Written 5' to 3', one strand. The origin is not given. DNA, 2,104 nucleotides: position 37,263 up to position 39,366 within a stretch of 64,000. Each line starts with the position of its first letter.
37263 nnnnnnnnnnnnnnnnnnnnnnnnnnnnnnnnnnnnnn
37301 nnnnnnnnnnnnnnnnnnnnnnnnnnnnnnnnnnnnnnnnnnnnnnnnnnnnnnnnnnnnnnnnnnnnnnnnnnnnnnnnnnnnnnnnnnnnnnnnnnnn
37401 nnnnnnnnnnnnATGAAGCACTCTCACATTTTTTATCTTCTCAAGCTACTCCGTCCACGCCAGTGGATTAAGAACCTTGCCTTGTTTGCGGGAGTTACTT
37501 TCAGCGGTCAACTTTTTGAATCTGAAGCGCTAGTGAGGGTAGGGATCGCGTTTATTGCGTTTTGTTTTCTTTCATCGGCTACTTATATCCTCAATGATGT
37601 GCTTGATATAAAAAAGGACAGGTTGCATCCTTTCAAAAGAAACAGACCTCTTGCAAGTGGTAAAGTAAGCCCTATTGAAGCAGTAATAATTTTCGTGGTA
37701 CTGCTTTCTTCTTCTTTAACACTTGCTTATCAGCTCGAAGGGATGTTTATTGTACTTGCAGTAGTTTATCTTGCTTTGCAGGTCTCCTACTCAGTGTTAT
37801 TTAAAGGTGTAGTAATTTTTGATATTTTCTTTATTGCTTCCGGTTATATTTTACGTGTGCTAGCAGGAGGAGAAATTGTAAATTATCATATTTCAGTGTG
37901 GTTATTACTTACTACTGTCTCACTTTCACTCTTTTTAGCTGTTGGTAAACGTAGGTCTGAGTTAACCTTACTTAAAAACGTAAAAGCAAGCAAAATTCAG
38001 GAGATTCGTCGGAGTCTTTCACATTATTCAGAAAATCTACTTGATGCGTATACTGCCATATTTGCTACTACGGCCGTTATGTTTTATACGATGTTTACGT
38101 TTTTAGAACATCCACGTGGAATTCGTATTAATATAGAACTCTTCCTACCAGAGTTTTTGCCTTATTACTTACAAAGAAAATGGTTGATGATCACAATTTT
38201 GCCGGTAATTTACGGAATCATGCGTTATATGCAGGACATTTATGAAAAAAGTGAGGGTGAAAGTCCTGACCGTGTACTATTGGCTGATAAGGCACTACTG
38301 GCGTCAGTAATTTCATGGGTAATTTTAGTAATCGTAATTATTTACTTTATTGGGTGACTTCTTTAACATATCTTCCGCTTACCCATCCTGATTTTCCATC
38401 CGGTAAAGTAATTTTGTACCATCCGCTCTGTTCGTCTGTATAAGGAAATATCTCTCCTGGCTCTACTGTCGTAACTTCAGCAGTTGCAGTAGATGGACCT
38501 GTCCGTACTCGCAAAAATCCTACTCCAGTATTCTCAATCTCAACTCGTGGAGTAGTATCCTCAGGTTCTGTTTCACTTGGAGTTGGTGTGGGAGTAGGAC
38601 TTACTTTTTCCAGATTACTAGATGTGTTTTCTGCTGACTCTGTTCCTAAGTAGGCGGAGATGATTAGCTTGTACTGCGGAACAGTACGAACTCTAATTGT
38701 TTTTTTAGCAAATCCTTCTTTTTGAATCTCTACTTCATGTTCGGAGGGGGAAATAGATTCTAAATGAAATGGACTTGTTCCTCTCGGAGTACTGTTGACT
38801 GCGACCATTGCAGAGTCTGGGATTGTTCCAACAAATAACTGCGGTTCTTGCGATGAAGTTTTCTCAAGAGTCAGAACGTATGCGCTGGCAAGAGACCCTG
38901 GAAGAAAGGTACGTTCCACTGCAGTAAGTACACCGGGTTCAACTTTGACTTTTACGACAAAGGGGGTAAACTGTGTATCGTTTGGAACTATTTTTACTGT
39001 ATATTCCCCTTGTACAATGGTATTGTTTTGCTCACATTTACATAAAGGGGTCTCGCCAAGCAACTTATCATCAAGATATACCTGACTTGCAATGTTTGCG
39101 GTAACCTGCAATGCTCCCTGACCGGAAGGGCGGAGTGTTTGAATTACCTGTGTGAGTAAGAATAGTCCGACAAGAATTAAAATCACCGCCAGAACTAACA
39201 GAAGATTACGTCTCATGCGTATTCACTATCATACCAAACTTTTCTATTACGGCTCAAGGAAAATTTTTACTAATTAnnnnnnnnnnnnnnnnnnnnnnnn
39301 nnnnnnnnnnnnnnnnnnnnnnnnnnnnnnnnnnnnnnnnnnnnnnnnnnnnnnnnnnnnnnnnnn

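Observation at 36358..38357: Polyprenyl-phospho-sugar pathway resembling mycobacterial arabinogalactan biosynthesis (WecA-like GT4 + DPPR-synthase-like UbiA enzyme) embedded among GT-C transferases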

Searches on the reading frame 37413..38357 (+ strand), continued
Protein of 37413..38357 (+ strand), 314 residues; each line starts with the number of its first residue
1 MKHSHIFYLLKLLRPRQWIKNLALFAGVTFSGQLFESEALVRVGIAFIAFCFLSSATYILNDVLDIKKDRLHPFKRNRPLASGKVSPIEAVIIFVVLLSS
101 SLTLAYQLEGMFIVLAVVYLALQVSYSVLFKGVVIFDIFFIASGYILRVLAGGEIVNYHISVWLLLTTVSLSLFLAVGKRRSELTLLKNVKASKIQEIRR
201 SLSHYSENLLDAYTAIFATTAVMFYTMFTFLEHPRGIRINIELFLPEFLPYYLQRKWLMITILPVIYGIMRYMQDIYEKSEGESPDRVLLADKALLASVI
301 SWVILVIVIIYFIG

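Call 50: get_annotated_region(hit=H18, flank=7000)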
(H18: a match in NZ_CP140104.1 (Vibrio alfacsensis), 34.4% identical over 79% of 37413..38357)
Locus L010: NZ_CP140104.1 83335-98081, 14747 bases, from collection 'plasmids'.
description: Vibrio alfacsensis strain VA-1 plasmid plas1, complete sequence
organism: Vibrio alfacsensis (NCBI taxid 1074311)
taxonomy: Bacteria; Pseudomonadota; Gammaproteobacteria; Vibrionales; Vibrionaceae; Vibrio; Vibrio alfacsensis
host: -; source: Scophthalmus maximus,intestinal tract of diseased ultured adult turbot from a factory breeding base; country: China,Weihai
typing (MOB-suite, as given by PLSDB): non-mobilizable
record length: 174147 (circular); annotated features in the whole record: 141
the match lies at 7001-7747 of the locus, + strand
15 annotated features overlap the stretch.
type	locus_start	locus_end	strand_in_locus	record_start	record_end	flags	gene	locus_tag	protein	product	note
CDS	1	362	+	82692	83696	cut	-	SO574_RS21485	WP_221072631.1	tyrosine-type recombinase/integrase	GO:0015074 - DNA integration [Evidence IEA]; GO:0006310 - DNA recombination [Evidence IEA]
CDS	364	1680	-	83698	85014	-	-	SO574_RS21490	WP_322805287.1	putative O-glycosylation ligase, exosortase A system-associated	-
CDS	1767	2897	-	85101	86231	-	-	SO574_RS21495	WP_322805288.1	glycosyltransferase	-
CDS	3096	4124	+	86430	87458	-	-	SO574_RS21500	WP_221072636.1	GHMP kinase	-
CDS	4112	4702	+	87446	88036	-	-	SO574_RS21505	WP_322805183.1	D-sedoheptulose 7-phosphate isomerase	-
CDS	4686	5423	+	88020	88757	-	-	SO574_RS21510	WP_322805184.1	nucleotidyltransferase family protein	-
CDS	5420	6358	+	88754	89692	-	-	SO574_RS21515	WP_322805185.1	hypothetical protein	-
CDS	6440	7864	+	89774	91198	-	-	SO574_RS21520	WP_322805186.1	UbiA family prenyltransferase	-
CDS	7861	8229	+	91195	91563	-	-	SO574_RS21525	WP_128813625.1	EamA family transporter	-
CDS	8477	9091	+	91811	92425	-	-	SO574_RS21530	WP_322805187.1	hypothetical protein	-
CDS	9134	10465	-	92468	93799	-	-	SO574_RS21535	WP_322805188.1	hypothetical protein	-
CDS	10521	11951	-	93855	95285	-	-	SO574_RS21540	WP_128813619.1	hypothetical protein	-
CDS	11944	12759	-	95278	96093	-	-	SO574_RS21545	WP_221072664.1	XrtA-associated tyrosine autokinase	-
CDS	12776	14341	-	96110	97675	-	-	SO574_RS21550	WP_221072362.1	XrtA system polysaccharide chain length determinant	-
CDS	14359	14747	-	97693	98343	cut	-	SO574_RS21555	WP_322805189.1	XrtA/PEP-CTERM system exopolysaccharide export protein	-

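Call 60: find_related_loci(query=A2, collection=metagenome_contigs, flank=10000)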
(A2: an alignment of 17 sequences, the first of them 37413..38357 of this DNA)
Query A2 (314 aa) in metagenome_contigs; peptide patterns used: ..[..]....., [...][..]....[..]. (x = any residue, [..] = any of these).
600 stretches matched a pattern (row limit reached: there are more); 369 encode a relative of the query (tblastn E <= 1e-3); the best 80 are kept; 80 distinct loci.
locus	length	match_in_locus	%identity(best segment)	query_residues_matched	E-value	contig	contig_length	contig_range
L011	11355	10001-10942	80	1-314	3e-159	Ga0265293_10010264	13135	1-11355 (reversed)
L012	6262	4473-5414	71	1-314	2e-151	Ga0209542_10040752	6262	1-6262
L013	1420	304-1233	67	4-313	1e-157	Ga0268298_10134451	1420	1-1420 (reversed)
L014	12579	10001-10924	70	7-314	7e-141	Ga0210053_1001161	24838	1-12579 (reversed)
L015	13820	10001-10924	70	7-314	7e-141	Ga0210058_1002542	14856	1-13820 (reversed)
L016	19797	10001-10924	70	7-314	7e-141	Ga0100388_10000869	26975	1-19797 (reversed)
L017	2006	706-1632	70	5-313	3e-150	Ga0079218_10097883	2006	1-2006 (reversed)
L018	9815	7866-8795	68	5-314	2e-139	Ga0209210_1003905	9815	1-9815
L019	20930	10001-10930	68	5-314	3e-139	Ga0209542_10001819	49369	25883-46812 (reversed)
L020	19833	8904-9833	68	5-314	3e-139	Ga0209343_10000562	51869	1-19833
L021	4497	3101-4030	65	5-314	9e-140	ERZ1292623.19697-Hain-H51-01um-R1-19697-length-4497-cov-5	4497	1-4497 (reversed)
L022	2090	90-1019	65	5-314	1e-146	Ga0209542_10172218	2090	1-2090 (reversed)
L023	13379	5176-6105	67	4-313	3e-137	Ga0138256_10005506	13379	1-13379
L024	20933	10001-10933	65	4-314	8e-137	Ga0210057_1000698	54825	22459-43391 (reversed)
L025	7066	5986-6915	64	5-314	5e-137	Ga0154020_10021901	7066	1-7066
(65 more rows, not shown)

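Call 64: get_annotated_region(hit=H9, flank=7000)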
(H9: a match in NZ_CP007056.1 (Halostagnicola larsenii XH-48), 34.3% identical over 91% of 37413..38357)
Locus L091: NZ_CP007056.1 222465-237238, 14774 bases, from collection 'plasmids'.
description: Halostagnicola larsenii XH-48 plasmid unnamed, complete sequence
organism: Halostagnicola larsenii XH-48 (NCBI taxid 797299)
taxonomy: Archaea; Euryarchaeota; Halobacteria; Halobacteriales; Natrialbaceae; Halostagnicola; Halostagnicola larsenii; Halostagnicola larsenii XH-48
host: -; source: -; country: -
typing (MOB-suite, as given by PLSDB): non-mobilizable
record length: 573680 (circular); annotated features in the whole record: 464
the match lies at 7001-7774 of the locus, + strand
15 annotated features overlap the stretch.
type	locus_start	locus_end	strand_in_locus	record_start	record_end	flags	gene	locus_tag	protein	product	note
CDS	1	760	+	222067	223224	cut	-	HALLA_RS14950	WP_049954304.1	ABC transporter substrate-binding protein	-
CDS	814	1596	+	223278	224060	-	-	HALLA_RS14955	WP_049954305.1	ABC transporter ATP-binding protein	GO:0006810 - transport [Evidence IEA]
CDS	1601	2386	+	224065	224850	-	-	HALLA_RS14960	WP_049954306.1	ABC transporter permease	-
CDS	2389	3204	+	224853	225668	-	-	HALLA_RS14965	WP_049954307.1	ABC transporter permease subunit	GO:0055085 - transmembrane transport [Evidence IEA]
CDS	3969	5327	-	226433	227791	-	-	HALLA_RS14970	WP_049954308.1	DolP-mannose mannosyltransferase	GO:0035269 - protein O-linked mannosylation [Evidence IEA]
CDS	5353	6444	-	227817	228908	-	-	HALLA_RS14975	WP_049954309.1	NAD(P)-dependent oxidoreductase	-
CDS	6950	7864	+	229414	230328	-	-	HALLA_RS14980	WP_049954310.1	decaprenyl-phosphate phosphoribosyltransferase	-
CDS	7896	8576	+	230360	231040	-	-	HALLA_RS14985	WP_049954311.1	PHP domain-containing protein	-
CDS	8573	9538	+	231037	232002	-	-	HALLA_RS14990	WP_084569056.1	lysylphosphatidylglycerol synthase transmembrane domain-containing protein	-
CDS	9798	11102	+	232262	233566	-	-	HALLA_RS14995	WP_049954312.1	aryl-sulfate sulfotransferase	-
CDS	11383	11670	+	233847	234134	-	-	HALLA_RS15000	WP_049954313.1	amphi-Trp domain-containing protein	-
CDS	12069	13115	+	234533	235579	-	-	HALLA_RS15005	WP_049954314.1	metal-dependent hydrolase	-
CDS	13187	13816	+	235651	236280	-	-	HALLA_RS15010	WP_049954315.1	hypothetical protein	-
CDS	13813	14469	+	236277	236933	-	-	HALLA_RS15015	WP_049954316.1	hypothetical protein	-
CDS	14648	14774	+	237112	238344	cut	-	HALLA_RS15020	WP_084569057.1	TrkA C-terminal domain-containing protein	-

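Call 65: get_annotated_region(hit=H8, flank=7000)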
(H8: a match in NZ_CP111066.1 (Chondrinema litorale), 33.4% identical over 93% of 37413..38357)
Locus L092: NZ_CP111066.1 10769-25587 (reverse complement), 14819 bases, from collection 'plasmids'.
description: Chondrinema litorale strain WSW3-B12 plasmid unnamed24, complete sequence
organism: Chondrinema litorale (NCBI taxid 2994555)
taxonomy: Bacteria; Bacteroidota; Cytophagia; Cytophagales; Flammeovirgaceae; Chondrinema; Chondrinema litorale
host: -; source: Seaweed,red alga; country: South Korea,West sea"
typing (MOB-suite, as given by PLSDB): non-mobilizable
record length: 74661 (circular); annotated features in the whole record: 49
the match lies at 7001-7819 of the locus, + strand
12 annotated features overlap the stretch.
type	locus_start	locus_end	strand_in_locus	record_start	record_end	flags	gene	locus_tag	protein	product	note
CDS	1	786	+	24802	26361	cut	-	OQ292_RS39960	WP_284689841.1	hypothetical protein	-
CDS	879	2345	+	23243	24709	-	-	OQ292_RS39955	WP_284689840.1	DUF2723 domain-containing protein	-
CDS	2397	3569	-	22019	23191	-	-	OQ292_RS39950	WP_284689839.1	IS3 family transposase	-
CDS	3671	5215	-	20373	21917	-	-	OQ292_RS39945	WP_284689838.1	glycosyltransferase family 39 protein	-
CDS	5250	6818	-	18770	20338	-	-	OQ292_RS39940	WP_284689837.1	hypothetical protein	-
CDS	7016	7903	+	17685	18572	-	-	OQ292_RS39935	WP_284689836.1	decaprenyl-phosphate phosphoribosyltransferase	-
CDS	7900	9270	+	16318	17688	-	-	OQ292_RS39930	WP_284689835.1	FAD-binding oxidoreductase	-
CDS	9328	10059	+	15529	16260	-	-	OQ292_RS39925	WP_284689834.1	SDR family oxidoreductase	-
CDS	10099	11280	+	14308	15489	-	-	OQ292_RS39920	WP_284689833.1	acyltransferase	-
CDS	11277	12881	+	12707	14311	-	-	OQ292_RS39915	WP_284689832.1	glycosyltransferase family 39 protein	-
CDS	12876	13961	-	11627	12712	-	-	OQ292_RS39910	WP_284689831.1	acyltransferase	-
CDS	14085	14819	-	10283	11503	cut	-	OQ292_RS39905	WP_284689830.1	hypothetical protein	-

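Call 66: get_annotated_region(hit=H3, flank=7000)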
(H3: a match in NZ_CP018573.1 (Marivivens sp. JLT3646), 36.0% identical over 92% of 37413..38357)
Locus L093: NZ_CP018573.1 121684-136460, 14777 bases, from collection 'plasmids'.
description: Marivivens sp. JLT3646 plasmid unnamed, complete sequence
organism: Marivivens sp. JLT3646 (NCBI taxid 1920883)
taxonomy: Bacteria; Pseudomonadota; Alphaproteobacteria; Rhodobacterales; Paracoccaceae; Marivivens; Marivivens sp. JLT3646
host: -; source: cell culture,shallow-sea hydrothermal system; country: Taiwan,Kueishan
typing (MOB-suite, as given by PLSDB): non-mobilizable
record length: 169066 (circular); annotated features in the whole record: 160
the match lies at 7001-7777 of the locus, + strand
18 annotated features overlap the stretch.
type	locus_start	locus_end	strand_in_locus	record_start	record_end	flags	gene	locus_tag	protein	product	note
CDS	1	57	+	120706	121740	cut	gmd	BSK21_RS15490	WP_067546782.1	GDP-mannose 4,6-dehydratase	GO:0000271 - polysaccharide biosynthetic process [Evidence IEA]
CDS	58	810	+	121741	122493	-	-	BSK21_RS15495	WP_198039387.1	hypothetical protein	-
CDS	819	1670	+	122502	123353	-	-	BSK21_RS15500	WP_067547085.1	GDP-mannose 4,6-dehydratase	-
CDS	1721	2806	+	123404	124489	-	-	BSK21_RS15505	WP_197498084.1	glycosyltransferase family 1 protein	-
CDS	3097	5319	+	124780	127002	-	-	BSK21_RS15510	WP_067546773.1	hypothetical protein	-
CDS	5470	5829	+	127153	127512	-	-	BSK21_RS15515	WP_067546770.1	EamA family transporter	-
CDS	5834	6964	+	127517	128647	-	-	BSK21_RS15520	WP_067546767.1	glycosyltransferase family 4 protein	-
CDS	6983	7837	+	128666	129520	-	-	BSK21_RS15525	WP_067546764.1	decaprenyl-phosphate phosphoribosyltransferase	-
CDS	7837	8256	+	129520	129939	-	-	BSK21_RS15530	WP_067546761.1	divergent PAP2 family protein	-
CDS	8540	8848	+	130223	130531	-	-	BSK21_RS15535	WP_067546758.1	hypothetical protein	-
CDS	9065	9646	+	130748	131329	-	-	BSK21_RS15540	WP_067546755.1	hypothetical protein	-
CDS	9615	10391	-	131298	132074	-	-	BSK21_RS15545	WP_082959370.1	LuxR family transcriptional regulator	-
CDS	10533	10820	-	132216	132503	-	-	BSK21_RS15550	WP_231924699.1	H-NS histone family protein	-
CDS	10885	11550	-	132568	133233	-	-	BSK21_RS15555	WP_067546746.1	tyrosine-type recombinase/integrase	GO:0015074 - DNA integration [Evidence IEA]; GO:0006310 - DNA recombination [Evidence IEA]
CDS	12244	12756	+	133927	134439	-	-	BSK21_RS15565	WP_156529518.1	hypothetical protein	-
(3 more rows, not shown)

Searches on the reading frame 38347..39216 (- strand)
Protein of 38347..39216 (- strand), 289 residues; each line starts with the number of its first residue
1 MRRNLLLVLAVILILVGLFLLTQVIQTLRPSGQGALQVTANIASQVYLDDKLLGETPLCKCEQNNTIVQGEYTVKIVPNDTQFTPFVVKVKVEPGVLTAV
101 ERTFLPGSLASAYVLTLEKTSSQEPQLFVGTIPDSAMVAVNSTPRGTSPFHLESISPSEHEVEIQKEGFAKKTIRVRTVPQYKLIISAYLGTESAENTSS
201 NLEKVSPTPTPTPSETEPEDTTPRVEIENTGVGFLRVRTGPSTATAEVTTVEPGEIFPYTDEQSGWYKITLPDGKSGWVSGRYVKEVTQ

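Call 5: search_protein_families(library=pfam, proteins=[window:38347-39216:-], max_evalue=0.01)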
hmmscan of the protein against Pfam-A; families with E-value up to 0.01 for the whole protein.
window:38347-39216:- (289 aa): 4 families
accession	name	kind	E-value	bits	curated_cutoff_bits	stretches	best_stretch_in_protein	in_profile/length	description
PF08239.17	SH3_3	-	4.4e-15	56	27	1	234-285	2-54/54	Bacterial SH3 domain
PF08308.17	PEGA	-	6.1e-11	42.5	20.8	1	126-182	3-61/71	PEGA domain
PF06347.19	SH3_4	-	5.6e-06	26.5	24.1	1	236-282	6-52/56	Bacterial SH3 domain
PF23795.1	SH3_YKFC_2nd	-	0.0054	17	27.4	0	257-281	27-51/57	YKFC SH3b2 domain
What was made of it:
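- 38347..39216 (-): Membrane-anchored PEGA + SH3b surface protein with a Pro/Thr-rich linker, convergent with and overlapping the UbiA gene; moves with the block. PF08308 PEGA and PF08239 SH3_3 (call 5).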

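Call 6: search_protein_families(library=ncbifam, proteins=[window:38347-39216:-], max_evalue=0.01)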
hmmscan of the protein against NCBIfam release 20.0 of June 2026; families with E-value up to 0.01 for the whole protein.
window:38347-39216:- (289 aa): 3 families
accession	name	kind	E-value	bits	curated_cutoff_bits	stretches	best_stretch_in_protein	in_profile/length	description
NF040678.1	EntFM_CwpFM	equivalog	3e-08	33.1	720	1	232-287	222-276/430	enterotoxin EntFM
TIGR04211.1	SH3_and_anchor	equivalog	3e-06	27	65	1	236-286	9-60/198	TIGR04211 family SH3 domain-containing protein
NF010495.0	PRK13914.1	equivalog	7.1e-05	22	647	1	232-286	86-141/481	invasion associated endopeptidase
